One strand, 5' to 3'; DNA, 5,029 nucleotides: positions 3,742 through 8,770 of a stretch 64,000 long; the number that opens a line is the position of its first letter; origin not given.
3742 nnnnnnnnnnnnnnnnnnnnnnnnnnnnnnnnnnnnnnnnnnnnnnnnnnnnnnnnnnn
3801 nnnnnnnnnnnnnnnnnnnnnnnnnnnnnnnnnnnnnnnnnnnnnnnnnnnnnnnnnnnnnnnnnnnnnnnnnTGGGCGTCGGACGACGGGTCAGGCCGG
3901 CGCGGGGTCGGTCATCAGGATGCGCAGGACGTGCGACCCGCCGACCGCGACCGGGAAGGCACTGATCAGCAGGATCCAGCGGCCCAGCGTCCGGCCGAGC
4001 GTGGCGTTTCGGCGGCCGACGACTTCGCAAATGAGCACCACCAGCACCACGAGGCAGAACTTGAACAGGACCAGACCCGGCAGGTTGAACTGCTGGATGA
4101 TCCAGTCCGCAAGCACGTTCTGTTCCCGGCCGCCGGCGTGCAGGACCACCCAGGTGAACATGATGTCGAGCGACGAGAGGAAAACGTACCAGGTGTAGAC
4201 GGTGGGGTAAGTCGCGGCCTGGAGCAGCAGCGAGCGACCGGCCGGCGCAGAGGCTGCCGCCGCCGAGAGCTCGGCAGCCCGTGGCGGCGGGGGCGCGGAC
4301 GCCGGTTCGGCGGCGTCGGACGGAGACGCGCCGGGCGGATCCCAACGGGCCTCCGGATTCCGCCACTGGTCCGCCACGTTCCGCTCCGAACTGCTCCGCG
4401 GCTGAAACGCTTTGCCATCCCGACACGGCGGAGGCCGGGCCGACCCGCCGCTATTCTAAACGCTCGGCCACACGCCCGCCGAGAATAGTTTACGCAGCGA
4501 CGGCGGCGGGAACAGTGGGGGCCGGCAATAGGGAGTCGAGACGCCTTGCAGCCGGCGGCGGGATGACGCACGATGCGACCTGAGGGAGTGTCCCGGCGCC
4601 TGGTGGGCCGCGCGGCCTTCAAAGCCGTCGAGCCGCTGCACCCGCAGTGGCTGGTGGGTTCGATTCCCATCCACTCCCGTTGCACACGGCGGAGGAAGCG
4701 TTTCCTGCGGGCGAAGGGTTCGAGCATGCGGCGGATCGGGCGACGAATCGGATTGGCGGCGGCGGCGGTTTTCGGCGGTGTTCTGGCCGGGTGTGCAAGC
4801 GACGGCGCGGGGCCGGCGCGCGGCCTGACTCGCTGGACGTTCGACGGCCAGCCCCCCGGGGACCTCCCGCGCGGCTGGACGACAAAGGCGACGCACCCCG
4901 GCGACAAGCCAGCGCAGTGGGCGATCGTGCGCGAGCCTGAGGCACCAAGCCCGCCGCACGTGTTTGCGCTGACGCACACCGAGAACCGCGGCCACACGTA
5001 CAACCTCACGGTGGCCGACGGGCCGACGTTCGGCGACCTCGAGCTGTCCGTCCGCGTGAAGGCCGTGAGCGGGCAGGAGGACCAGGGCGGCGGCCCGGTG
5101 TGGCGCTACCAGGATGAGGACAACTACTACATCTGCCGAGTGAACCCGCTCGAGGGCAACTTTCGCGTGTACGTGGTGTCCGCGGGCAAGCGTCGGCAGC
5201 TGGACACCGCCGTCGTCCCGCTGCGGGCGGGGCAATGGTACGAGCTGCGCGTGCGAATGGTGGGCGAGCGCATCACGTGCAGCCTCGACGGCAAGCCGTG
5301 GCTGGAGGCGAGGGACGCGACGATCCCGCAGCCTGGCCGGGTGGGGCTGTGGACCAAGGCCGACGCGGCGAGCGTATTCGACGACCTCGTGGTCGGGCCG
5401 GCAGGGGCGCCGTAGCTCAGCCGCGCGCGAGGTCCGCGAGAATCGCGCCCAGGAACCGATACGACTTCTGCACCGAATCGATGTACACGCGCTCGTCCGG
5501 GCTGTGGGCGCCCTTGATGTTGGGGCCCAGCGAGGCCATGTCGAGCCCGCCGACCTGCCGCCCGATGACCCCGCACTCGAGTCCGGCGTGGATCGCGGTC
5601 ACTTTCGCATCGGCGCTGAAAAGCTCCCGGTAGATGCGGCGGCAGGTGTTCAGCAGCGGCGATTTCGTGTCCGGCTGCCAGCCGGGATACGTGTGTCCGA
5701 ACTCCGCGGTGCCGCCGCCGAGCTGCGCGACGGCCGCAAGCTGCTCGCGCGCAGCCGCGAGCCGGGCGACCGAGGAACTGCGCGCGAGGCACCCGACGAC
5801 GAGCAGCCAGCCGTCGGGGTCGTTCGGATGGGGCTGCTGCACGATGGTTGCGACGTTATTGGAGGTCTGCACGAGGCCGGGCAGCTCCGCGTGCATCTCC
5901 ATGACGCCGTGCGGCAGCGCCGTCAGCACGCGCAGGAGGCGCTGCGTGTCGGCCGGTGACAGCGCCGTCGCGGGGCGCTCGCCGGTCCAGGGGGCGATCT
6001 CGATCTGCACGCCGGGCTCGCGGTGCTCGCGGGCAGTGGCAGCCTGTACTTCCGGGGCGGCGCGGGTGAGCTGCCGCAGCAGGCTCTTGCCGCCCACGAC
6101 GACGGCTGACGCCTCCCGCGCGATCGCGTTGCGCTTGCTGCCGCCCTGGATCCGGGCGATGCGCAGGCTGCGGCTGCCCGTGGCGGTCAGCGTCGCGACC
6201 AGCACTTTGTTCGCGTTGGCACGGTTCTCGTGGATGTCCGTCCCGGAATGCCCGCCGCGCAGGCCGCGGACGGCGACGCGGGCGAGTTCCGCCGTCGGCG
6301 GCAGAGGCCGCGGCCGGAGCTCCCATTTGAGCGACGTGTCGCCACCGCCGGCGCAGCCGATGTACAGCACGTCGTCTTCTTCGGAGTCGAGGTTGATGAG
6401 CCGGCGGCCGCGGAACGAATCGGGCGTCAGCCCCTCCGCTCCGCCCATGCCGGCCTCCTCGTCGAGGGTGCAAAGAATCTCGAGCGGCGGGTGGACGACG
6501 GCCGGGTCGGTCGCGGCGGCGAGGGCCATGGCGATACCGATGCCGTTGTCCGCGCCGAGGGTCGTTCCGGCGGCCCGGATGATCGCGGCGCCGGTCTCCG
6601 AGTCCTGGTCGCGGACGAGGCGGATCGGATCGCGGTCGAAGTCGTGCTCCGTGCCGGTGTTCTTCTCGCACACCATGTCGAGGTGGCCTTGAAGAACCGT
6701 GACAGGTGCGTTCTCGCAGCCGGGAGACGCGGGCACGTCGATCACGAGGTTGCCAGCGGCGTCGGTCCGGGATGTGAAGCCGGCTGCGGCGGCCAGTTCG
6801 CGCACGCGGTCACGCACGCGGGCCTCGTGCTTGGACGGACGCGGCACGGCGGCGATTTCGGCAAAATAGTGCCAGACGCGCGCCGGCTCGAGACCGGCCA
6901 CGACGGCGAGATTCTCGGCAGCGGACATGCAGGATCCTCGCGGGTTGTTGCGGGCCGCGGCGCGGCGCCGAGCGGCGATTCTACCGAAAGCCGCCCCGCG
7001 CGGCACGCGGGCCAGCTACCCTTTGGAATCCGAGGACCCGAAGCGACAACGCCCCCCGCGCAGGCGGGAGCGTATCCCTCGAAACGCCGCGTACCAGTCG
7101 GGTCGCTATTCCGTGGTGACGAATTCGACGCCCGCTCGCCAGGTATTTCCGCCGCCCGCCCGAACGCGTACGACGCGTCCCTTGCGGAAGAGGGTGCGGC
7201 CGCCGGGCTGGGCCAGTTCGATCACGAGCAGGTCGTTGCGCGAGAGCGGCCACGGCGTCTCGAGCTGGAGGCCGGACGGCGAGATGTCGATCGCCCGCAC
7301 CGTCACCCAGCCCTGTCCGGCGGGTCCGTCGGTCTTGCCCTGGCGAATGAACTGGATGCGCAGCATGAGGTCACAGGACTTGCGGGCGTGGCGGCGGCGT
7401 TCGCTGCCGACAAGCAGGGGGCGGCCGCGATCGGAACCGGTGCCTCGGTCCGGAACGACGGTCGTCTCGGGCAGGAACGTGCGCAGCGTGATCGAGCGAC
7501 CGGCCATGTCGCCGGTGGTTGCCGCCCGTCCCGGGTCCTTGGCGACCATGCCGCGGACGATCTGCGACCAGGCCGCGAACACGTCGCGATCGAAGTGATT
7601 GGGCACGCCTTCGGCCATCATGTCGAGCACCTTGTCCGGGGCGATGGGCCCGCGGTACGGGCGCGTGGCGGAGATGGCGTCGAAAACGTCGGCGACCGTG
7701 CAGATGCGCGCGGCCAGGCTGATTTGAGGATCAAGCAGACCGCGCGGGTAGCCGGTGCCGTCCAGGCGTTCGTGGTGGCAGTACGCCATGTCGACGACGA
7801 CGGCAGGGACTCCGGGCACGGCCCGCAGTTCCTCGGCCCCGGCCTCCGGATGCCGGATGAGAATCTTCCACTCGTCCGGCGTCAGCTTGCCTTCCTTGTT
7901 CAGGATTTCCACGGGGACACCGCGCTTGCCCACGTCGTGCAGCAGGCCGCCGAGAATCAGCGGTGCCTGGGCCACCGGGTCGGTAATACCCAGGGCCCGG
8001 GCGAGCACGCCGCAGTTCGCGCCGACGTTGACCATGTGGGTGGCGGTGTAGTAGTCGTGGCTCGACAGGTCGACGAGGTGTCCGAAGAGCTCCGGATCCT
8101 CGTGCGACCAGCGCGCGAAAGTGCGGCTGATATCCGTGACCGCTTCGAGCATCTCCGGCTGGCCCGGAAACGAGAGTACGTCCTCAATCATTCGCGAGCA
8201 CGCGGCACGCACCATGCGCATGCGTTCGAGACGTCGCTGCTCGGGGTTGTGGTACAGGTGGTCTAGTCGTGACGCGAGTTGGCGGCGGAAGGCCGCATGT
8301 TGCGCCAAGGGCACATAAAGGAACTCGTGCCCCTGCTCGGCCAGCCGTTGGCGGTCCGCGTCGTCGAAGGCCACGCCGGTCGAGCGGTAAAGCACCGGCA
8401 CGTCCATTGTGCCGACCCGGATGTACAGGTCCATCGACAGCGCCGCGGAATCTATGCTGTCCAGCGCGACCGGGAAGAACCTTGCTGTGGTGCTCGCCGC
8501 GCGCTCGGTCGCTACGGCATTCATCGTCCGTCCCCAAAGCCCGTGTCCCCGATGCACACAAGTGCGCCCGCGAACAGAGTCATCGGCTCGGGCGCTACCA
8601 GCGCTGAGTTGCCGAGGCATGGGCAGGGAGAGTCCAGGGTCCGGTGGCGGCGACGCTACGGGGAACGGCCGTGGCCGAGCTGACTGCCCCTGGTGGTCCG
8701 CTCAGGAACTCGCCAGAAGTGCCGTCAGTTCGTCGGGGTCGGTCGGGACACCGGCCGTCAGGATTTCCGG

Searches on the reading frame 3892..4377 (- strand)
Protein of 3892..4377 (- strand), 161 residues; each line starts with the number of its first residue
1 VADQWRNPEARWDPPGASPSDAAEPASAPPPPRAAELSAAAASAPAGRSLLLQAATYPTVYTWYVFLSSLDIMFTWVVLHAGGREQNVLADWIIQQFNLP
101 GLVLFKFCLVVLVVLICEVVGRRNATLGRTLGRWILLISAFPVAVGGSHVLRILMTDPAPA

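Call 13: search_protein_families(library=pfam, proteins=[window:3892-4377:-])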
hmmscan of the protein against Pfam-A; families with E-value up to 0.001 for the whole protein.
window:3892-4377:- (161 aa): 1 family
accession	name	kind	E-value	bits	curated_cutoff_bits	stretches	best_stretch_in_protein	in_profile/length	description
PF18902.5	DUF5658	-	1.6e-09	38.9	25.2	1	66-143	2-75/82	Domain of unknown function (DUF5658)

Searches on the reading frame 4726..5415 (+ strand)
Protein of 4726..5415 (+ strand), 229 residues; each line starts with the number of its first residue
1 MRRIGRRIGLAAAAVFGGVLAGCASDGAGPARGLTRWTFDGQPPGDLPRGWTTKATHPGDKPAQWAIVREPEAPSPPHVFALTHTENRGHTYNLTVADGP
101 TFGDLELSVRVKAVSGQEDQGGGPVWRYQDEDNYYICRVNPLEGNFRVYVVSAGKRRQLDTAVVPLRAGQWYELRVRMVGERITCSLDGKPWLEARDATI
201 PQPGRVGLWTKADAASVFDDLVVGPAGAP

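Call 13: search_protein_families(library=pfam, proteins=[window:4726-5415:+])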
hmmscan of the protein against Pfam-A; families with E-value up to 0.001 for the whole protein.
window:4726-5415:+ (229 aa): 2 families
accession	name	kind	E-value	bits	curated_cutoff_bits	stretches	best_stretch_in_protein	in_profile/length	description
PF06439.18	3keto-disac_hyd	-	3.7e-07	30.8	26.8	1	39-212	6-176/187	3-keto-disaccharide hydrolase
PF21708.4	Glyco_hydro_59_C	-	0.00025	21.5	27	1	143-223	93-172/175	Galactocerebrosidase, C-terminal lectin domain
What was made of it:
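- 4726..5415 (+): Context only: downstream lipoprotein gene (DUF1080 / 3-keto-disaccharide hydrolase fold). Its annotated 5' extension back to 4573 is spurious and masks the tRNA. Pfam PF06439 (call 13).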

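Call 24: find_encoding_contigs(protein=window:4726-5415:+, flank=10000, max_places=6)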
Protein window:4726-5415:+ (229 aa): no gene with exactly this product is on record in the collection.

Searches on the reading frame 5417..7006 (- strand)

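Call 13: search_protein_families(library=pfam, proteins=[window:5417-7006:-])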
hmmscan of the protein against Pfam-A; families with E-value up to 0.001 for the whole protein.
window:5417-7006:- (529 aa): 2 families
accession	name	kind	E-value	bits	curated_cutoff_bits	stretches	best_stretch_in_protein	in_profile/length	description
PF01546.33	Peptidase_M20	-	4.1e-11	43.6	24.6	1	105-523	2-204/206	Peptidase family M20/M25/M40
PF07687.19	M20_dimer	-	5.9e-06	26.6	21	1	245-303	2-78/107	Peptidase dimerisation domain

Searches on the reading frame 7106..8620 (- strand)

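Call 16: search_protein_families(library=pfam, proteins=[window:7106-8620:-])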
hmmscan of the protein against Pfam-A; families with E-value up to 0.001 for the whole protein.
window:7106-8620:- (504 aa): 3 families
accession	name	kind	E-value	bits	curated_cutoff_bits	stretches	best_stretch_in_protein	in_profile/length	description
PF13487.12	HD_5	-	2.4e-29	102.7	27.2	1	193-347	15-170/170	HD domain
PF01966.28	HD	-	5.3e-17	62.6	22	1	193-315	2-115/116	HD domain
PF07238.19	PilZ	-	4.1e-11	43.5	22.5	1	407-501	1-86/102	PilZ domain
